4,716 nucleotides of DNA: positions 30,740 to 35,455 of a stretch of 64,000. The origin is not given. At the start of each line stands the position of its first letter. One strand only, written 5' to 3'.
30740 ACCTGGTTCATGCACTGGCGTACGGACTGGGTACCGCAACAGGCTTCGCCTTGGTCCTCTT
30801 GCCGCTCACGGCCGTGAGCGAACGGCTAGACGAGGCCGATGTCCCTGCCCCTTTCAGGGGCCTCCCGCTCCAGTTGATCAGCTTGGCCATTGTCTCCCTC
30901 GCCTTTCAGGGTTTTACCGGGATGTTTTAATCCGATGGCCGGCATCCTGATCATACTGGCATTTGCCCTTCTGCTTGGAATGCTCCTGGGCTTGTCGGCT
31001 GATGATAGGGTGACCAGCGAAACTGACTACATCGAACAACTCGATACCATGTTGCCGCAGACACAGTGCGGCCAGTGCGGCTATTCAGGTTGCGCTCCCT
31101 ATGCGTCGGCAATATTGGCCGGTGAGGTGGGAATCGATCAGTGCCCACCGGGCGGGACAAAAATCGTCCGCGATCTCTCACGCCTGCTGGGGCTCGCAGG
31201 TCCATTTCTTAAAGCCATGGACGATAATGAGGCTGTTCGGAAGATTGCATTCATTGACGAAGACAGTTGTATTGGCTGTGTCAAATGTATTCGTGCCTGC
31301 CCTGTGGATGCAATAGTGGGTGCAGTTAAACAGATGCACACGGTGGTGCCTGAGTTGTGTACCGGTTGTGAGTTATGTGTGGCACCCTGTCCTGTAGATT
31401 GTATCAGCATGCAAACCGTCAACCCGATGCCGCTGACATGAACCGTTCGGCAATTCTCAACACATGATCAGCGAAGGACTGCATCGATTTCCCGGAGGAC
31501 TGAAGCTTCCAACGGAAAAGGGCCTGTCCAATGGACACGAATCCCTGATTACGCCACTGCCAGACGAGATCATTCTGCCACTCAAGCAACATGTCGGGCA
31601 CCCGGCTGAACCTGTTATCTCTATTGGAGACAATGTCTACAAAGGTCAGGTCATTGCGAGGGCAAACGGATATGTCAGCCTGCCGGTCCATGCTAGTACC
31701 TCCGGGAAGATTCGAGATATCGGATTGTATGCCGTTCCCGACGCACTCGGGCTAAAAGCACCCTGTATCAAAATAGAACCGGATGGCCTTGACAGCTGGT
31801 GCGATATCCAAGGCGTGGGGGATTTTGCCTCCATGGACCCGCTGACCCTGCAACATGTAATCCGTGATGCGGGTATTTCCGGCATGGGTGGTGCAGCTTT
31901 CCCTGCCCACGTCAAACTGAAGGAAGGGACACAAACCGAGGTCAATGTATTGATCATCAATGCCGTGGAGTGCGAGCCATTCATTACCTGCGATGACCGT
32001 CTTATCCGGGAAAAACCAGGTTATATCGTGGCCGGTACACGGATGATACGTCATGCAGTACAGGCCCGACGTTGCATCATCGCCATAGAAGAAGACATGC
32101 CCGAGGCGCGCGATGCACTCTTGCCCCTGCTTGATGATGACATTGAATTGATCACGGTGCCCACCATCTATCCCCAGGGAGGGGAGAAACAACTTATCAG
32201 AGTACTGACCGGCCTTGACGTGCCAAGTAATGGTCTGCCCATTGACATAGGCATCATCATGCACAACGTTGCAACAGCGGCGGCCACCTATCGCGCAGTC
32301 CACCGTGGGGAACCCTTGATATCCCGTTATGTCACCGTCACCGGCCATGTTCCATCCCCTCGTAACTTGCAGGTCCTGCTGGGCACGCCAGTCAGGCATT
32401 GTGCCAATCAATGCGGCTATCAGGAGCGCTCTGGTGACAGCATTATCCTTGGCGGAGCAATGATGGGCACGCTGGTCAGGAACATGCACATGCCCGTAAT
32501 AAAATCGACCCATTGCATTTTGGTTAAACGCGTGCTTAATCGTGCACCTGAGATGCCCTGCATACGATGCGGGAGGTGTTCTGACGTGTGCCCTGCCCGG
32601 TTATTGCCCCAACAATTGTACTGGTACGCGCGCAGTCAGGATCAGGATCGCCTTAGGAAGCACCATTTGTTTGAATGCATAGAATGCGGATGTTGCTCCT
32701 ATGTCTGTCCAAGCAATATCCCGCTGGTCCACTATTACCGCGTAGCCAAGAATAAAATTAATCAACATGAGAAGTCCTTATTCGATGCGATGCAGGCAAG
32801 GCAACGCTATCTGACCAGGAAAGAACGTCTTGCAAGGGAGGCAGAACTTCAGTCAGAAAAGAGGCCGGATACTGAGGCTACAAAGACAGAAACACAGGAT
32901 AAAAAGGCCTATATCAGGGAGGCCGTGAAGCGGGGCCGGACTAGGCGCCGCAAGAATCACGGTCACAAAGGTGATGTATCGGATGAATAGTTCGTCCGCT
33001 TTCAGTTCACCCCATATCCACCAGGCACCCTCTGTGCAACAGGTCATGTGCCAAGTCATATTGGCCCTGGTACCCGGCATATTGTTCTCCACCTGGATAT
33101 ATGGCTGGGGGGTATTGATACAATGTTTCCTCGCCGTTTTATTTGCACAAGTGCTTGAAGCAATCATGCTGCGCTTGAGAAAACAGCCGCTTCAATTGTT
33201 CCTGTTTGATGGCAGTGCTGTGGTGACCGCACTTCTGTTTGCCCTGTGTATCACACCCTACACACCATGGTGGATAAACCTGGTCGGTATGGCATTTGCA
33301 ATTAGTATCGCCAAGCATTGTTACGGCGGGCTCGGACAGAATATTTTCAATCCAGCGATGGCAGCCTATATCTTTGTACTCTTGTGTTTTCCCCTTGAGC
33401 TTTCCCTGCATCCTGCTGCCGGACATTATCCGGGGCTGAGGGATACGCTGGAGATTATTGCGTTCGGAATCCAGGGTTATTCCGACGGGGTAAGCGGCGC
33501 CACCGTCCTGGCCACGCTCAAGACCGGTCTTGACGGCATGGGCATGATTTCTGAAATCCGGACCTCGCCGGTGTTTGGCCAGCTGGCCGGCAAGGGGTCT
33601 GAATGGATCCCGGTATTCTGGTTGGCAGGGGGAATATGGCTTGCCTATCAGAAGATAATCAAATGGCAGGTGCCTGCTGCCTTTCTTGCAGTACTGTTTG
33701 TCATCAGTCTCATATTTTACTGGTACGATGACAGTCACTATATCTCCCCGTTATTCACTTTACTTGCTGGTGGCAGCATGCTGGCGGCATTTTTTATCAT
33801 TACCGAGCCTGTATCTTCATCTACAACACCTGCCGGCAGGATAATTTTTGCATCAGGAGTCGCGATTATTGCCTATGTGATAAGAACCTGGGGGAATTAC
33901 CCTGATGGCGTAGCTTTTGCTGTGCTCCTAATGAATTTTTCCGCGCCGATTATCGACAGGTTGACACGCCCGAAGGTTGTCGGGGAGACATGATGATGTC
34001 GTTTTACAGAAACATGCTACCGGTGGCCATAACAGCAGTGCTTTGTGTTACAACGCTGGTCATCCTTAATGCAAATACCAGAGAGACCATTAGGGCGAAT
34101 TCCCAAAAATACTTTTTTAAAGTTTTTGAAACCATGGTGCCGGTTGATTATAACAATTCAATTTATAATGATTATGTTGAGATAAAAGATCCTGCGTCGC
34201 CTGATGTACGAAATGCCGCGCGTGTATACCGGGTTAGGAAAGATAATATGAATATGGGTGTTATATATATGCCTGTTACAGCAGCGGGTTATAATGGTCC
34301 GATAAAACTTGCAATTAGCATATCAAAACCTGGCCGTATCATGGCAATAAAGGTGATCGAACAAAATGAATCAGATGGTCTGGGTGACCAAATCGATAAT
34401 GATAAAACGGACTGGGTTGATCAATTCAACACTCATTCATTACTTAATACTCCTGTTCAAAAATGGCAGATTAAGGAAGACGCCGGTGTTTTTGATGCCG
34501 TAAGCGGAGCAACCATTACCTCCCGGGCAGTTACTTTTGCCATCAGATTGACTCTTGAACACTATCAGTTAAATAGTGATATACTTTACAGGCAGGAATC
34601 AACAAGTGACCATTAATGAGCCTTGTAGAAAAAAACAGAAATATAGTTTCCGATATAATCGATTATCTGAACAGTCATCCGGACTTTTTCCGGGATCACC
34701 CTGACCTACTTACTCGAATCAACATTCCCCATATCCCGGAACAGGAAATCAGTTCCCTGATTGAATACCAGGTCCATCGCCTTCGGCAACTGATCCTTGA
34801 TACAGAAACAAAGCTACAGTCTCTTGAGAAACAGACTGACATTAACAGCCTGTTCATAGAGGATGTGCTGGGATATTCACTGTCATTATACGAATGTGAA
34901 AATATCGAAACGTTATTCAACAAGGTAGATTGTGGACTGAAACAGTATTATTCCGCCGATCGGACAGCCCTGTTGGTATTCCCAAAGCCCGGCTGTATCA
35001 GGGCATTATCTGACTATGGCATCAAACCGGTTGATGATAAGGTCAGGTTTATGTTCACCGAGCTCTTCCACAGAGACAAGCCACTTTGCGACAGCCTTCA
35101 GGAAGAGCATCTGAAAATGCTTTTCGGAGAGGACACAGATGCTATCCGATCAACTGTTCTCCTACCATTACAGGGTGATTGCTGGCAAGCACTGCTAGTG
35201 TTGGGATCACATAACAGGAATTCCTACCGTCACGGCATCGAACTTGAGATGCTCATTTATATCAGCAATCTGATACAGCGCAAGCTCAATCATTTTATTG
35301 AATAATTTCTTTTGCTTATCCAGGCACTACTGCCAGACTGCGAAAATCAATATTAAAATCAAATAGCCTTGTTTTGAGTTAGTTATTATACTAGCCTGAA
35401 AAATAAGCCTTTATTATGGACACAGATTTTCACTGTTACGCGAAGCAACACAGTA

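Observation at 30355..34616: Rnf operon with a cysteine-less RnfA and no rnfE.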

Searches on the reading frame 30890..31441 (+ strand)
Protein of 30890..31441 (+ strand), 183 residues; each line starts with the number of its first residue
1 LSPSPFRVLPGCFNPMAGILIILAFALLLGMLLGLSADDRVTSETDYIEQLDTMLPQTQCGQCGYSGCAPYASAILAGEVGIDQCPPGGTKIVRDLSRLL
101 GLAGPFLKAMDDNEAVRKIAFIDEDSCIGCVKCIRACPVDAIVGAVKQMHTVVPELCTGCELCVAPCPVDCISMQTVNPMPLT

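Call 3: search_protein_families(library=pfam, proteins=[window:30890-31441:+])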
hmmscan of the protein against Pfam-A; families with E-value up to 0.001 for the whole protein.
window:30890-31441:+ (183 aa): 11 families
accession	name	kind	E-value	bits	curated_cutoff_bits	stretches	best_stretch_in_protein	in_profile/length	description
PF14697.11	Fer4_21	-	1.7e-19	70.1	35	1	120-174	1-59/59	4Fe-4S dicluster domain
PF04060.18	FeS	-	1.2e-14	54.1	23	1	55-87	1-33/33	Putative Fe-S cluster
PF00037.32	Fer4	-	1.2e-10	41.2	21.1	2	121-142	2-23/24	4Fe-4S binding domain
PF13237.11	Fer4_10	-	4.4e-08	33.4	25.5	1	121-168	3-53/53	4Fe-4S dicluster domain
PF12838.12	Fer4_7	-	1e-07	32.7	27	1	126-171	1-52/52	4Fe-4S dicluster domain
PF13187.11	Fer4_9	-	8.7e-07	29.3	27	1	127-172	2-52/52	4Fe-4S dicluster domain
PF12837.12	Fer4_6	-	1.1e-06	28.7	25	1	120-142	2-24/24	4Fe-4S binding domain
PF25160.1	LdpA_Fe-S-bd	-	2e-06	27.9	27.6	1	137-176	13-47/49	LdpA Fe-S cluster-binding domain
PF12797.12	Fer4_2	-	7.9e-06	26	24.5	1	120-139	3-22/22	4Fe-4S binding domain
PF13484.11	Fer4_16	-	8.5e-05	23.7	30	0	127-145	2-20/66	4Fe-4S double cluster binding domain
PF12800.12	Fer4_4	-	0.00044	20.8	24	0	125-139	2-16/17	4Fe-4S binding domain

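Call 4: search_protein_families(library=ncbifam, proteins=[window:30890-31441:+])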
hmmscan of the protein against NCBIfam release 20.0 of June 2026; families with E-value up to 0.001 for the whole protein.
window:30890-31441:+ (183 aa): 58 families (the best 25 are shown)
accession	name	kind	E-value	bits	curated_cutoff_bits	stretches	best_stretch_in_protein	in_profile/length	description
TIGR01944.1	rnfB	subfamily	7.2e-63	211.6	68.7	1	19-177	8-165/190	RnfABCDGE type electron transport complex subunit B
NF003475.0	PRK05113.1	equivalog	2e-62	210.4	203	1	18-178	7-166/190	electron transport complex subunit RsxB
NF005415.0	PRK06991.1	equivalog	3e-59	201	281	1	45-177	5-137/284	electron transport complex subunit RsxB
NF006446.0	PRK08764.1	equivalog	2e-50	170.3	220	1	43-176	4-137/139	Rnf electron transport complex subunit RnfB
NF041836.1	rnfB_Methano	equivalog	2.3e-19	69.8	445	2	21-101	13-93/265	Rnf electron transport complex subunit RnfB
NF005505.0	PRK07118.1-4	equivalog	3.4e-19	69.3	378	2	25-101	17-93/265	Fe-S cluster domain-containing protein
NF005503.0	PRK07118.1-2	equivalog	9.3e-19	67.8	252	2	17-102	4-90/292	RnfABCDGE type electron transport complex subunit B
NF005504.0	PRK07118.1-3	equivalog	4.4e-16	59.1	437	2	20-103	9-93/293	Fe-S cluster domain-containing protein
NF005506.0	PRK07118.1-5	equivalog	5.7e-14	52.2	388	1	23-102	14-93/279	Fe-S cluster domain-containing protein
NF006183.0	PRK08318.1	equivalog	1.8e-10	40.2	335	1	94-178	310-401/422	NAD-dependent dihydropyrimidine dehydrogenase subunit PreA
NF045874.1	Vhu_polyferre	exception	5.7e-10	38.5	600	1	121-175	192-246/381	F420-non-reducing hydrogenase associated-polyferredoxin VhuB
NF004859.0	PRK06214.1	equivalog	4.3e-08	32.3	432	1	49-113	90-154/539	sulfite reductase subunit alpha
NF040684.1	PorD_Arch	equivalog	1.3e-07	31.6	120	1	121-175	28-82/85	pyruvate synthase subunit PorD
NF040770.1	hetero_SS_HdrA2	exception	1.8e-07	29.7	1100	1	119-177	571-628/777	CoB-CoM heterodisulfide reductase HdrA2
TIGR02179.1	PorD_KorD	subfamily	1.9e-07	31.1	60.05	1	122-175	22-75/78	2-oxoacid:acceptor oxidoreductase, delta subunit, pyruvate/2-ketoisovalerate family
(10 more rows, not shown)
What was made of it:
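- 30935..31441 (+): rnfB: an N-terminal membrane helix, one 4-Cys FeS domain and two [4Fe-4S] ferredoxin motifs. All 12 Cys are present. TIGR01944: 211.6 bits against 68.7 (call 4).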

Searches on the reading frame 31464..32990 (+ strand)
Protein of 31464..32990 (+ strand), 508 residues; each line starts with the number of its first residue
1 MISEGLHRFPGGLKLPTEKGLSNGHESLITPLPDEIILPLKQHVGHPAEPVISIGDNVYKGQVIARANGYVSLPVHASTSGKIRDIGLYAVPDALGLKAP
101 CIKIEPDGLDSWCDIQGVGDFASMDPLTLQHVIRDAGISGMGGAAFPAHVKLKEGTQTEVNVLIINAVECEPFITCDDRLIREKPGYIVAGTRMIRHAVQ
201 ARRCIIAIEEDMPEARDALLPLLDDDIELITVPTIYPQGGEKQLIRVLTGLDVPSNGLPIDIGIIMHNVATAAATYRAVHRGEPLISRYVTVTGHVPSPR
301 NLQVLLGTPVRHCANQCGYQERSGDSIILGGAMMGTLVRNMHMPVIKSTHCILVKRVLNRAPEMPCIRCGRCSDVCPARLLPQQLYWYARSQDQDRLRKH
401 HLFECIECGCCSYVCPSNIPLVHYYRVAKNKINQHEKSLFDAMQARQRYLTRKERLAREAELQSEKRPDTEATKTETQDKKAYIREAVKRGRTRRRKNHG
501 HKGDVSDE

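Call 3: search_protein_families(library=pfam, proteins=[window:31464-32990:+])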
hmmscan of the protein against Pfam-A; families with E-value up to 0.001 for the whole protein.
window:31464-32990:+ (508 aa): 11 families
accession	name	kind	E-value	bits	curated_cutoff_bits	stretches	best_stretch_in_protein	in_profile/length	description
PF01512.22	Complex1_51K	-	4e-44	150.6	31.2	1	133-276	1-149/150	Nuo51 FMN-binding domain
PF13375.12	RnfC_N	-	1.8e-28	99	25.6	1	8-108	2-100/101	RnfC Barrel sandwich hybrid domain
PF12838.12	Fer4_7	-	6.6e-08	33.3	27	1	366-419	2-52/52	4Fe-4S dicluster domain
PF13183.11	Fer4_8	-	8e-08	33.1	27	1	366-419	5-68/68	4Fe-4S dicluster domain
PF13237.11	Fer4_10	-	6.4e-07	29.6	25.5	1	365-416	8-53/53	4Fe-4S dicluster domain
PF10531.15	SLBB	-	1.9e-06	28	27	1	289-335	1-53/55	SLBB domain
PF13187.11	Fer4_9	-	2.7e-06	27.7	27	1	366-418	2-50/52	4Fe-4S dicluster domain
PF00037.32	Fer4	-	2.3e-05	24.4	21.1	0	366-378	8-20/24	4Fe-4S binding domain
PF13534.11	Fer4_17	-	2.4e-05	25.2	22.2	1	366-419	2-60/61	4Fe-4S dicluster domain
PF12797.12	Fer4_2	-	0.00033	20.9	24.5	0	365-378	9-22/22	4Fe-4S binding domain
PF13484.11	Fer4_16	-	0.00049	21.3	30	0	366-418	2-66/66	4Fe-4S double cluster binding domain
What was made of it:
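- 31464..32990 (+): rnfC: the NADH/FMN-binding subunit with two [4Fe-4S] motifs. Intact. PF01512, PF13375 (call 3).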

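Call 4: search_protein_families(library=ncbifam, proteins=[window:31464-32990:+])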
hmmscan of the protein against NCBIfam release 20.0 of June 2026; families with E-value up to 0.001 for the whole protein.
window:31464-32990:+ (508 aa): 17 families
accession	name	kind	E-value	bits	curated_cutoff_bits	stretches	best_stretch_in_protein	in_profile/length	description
NF003454.1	PRK05035.1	equivalog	3.8e-187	623.1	345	1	6-498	3-503/556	electron transport complex subunit RsxC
TIGR01945.1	rnfC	subfamily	2.6e-159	530.4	245.95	1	6-435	1-434/435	RnfABCDGE type electron transport complex subunit C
NF041837.1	rnfC_Methano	equivalog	3.3e-58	197.6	650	2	225-438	217-432/438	Rnf electron transport complex subunit RnfC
TIGR04481.1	PR_assoc_PrdC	equivalog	6.4e-51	173.5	490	1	38-363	3-313/425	proline reductase-associated electron transfer protein PrdC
TIGR01959.1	nuoF_fam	equivalog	2.7e-10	39.2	558.65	1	128-219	37-130/410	NADH-quinone oxidoreductase subunit NuoF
NF003761.0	PRK05352.1-4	equivalog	1.1e-09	37.5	450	1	366-430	376-442/449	Na(+)-translocating NADH-quinone reductase subunit A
NF010120.0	PRK13596.1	equivalog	3.2e-08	32.5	389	1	131-223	45-140/433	NADH-quinone oxidoreductase subunit NuoF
TIGR00314.1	cdhA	equivalog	2.2e-06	25.8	781.3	1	365-436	400-470/784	CO dehydrogenase/acetyl-CoA synthase complex subunit alpha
NF040864.1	HgcB_ferredoxin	equivalog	2.3e-06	27.3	99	1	365-418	15-59/93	mercury methylation ferredoxin HgcB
NF008369.0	PRK11168.1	equivalog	6.4e-06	25.3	278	1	366-458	13-108/401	anaerobic glycerol-3-phosphate dehydrogenase subunit C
TIGR01971.1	NuoI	subfamily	9.8e-06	25.2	113.05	1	362-434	40-113/121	NADH-quinone oxidoreductase, chain I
NF008436.0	PRK11278.1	equivalog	1.2e-05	24.4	749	1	123-215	45-140/448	NADH-quinone oxidoreductase subunit NuoF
TIGR02512.1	FeFe_hydrog_A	subfamily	3.5e-05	22.8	405.95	1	365-418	8-65/375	[FeFe] hydrogenase, group A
NF004538.0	PRK05888.1-4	equivalog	8.5e-05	22.2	135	1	363-419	60-116/162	NADH-quinone oxidoreductase subunit NuoI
NF006076.0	PRK08222.1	equivalog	9.6e-05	22.3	270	1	365-470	39-144/181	hydrogenase 4 subunit H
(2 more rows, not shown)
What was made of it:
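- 31464..32990 (+): TIGR01945: 530.4 bits against 245.95 (call 4).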

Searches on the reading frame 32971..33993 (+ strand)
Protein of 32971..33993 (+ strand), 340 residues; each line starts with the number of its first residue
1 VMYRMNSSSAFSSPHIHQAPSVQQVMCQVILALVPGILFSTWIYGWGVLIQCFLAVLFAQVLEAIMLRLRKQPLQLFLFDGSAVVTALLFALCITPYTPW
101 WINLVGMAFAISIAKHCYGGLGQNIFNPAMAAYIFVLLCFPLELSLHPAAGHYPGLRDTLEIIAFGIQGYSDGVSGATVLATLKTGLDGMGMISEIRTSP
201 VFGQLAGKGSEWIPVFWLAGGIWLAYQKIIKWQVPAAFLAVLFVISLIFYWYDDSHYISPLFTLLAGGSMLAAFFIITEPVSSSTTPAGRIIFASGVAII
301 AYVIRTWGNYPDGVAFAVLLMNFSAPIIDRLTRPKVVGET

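Call 3: search_protein_families(library=pfam, proteins=[window:32971-33993:+])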
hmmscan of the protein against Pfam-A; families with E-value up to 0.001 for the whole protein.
window:32971-33993:+ (340 aa): 1 family
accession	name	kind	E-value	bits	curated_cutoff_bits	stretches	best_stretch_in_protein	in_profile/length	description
PF03116.20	NQR2_RnfD_RnfE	-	3.1e-98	329.2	27.7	1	12-338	4-296/296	NQR2, RnfD, RnfE family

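Call 4: search_protein_families(library=ncbifam, proteins=[window:32971-33993:+])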
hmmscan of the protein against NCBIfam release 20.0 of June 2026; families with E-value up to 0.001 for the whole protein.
window:32971-33993:+ (340 aa): 6 families
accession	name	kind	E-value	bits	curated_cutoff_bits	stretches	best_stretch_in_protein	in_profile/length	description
TIGR01946.1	rnfD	subfamily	1.8e-111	372.6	207.05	1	13-339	1-327/327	RnfABCDGE type electron transport complex subunit D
NF002011.0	PRK00816.1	equivalog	1.5e-106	356.5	415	1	11-339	6-349/352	electron transport complex subunit RsxD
NF041838.1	rnfD_Methano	equivalog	1.9e-42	145.6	400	2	12-143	7-136/285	Rnf electron transport complex subunit RnfD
NF003756.0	PRK05349.1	equivalog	2.9e-40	138.4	414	1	59-331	132-391/406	NADH:ubiquinone reductase (Na(+)-transporting) subunit B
TIGR01937.1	nqrB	equivalog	5.1e-36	124.4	349.9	1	61-332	134-405/413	NADH:ubiquinone reductase (Na(+)-transporting) subunit B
NF002181.0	PRK01024.1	equivalog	6e-25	87.9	792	2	83-185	151-255/503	Na(+)-transporting NADH-quinone reductase subunit B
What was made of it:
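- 32971..33993 (+): rnfD: a polytopic membrane flavoprotein. The flavinylation motif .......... is present. The start may instead be the ATG at 32983. TIGR01946: 372.6 bits against 207 (call 4).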

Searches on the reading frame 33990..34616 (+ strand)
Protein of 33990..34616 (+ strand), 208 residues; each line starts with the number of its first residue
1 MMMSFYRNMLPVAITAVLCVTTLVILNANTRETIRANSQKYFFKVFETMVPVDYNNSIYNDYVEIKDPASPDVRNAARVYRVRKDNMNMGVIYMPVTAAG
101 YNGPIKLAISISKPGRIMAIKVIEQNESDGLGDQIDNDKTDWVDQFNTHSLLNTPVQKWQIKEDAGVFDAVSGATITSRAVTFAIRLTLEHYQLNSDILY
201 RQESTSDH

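Call 3: search_protein_families(library=pfam, proteins=[window:33990-34616:+])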
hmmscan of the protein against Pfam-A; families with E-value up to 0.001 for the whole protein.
window:33990-34616:+ (208 aa): 1 family
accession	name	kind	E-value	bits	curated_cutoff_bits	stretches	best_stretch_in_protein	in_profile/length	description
PF04205.19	FMN_bind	-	2.9e-16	60.3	22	1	100-189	1-76/77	FMN-binding domain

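Call 4: search_protein_families(library=ncbifam, proteins=[window:33990-34616:+])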
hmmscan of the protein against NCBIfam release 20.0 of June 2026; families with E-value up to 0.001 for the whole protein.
window:33990-34616:+ (208 aa): 11 families
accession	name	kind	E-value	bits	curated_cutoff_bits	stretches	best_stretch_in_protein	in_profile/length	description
TIGR01947.1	rnfG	subfamily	4.4e-37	128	102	1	13-192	5-185/187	RnfABCDGE type electron transport complex subunit G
NF002519.0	PRK01908.1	equivalog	7.9e-37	126.9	178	1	2-204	2-204/209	electron transport complex subunit RsxG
NF045876.1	RnfG_DVU2794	exception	9.6e-18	64.4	205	1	12-193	11-180/190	RnfABCDGE type electron transport complex subunit G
NF041840.1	rnfG_Methano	equivalog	1.5e-12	47.5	230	1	16-190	19-182/189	Rnf electron transport complex subunit RnfG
NF003749.0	PRK05346.1-5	equivalog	3.8e-10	39.5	255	1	74-186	122-239/261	Na(+)-translocating NADH-quinone reductase subunit C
TIGR01938.1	nqrC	equivalog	2.2e-09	37.3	144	1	74-193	119-246/251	NADH:ubiquinone reductase (Na(+)-transporting) subunit C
NF003747.0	PRK05346.1-2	equivalog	2.3e-09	36.9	336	1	67-186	110-236/260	Na(+)-translocating NADH-quinone reductase subunit C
NF003746.0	PRK05346.1-1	equivalog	1.1e-07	31.3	337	1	74-183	123-238/264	Na(+)-translocating NADH-quinone reductase subunit C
NF003750.0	PRK05346.2-1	equivalog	0.00014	21.5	352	1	94-193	115-219/225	Na(+)-translocating NADH-quinone reductase subunit C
NF046105.1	TransRegNosR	equivalog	0.00024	19.6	1000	1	75-187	36-152/680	transcriptional regulator NosR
NF003748.0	PRK05346.1-4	equivalog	0.00035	20.1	455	0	72-189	121-247/265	Na(+)-translocating NADH-quinone reductase subunit C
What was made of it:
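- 33990..34616 (+): rnfG: a membrane-anchored periplasmic FMN-binding subunit. The flavinylation motif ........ is present. TIGR01947: 128 bits against 102 (call 4).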

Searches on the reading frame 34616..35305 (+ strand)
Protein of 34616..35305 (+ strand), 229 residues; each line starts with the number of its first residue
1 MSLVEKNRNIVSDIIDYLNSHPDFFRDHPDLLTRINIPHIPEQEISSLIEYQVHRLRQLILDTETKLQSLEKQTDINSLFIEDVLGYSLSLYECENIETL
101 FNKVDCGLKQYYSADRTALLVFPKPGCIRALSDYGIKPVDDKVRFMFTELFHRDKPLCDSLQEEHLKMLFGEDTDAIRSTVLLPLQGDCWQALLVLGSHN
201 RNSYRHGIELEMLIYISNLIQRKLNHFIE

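Call 3: search_protein_families(library=pfam, proteins=[window:34616-35305:+])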
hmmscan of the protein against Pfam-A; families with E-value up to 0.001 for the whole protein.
window:34616-35305:+ (229 aa): 1 family
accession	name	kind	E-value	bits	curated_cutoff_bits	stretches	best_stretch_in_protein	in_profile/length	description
PF04340.18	DUF484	-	1.2e-29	104.1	24.2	1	13-228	10-218/219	Protein of unknown function, DUF484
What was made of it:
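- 34616..35305 (+): DUF484 (YigA-like) gene in the place where rnfE sits in canonical operons. Its start overlaps the rnfG stop. PF04340: 104.1 bits (call 3).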

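Call 4: search_protein_families(library=ncbifam, proteins=[window:34616-35305:+])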
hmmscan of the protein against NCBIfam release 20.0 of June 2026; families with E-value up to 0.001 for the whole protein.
window:34616-35305:+ (229 aa): 1 family
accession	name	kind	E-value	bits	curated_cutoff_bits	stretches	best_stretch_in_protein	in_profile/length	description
NF008203.0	PRK10963.1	equivalog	3.6e-18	65.8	254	1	12-229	17-232/234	hypothetical protein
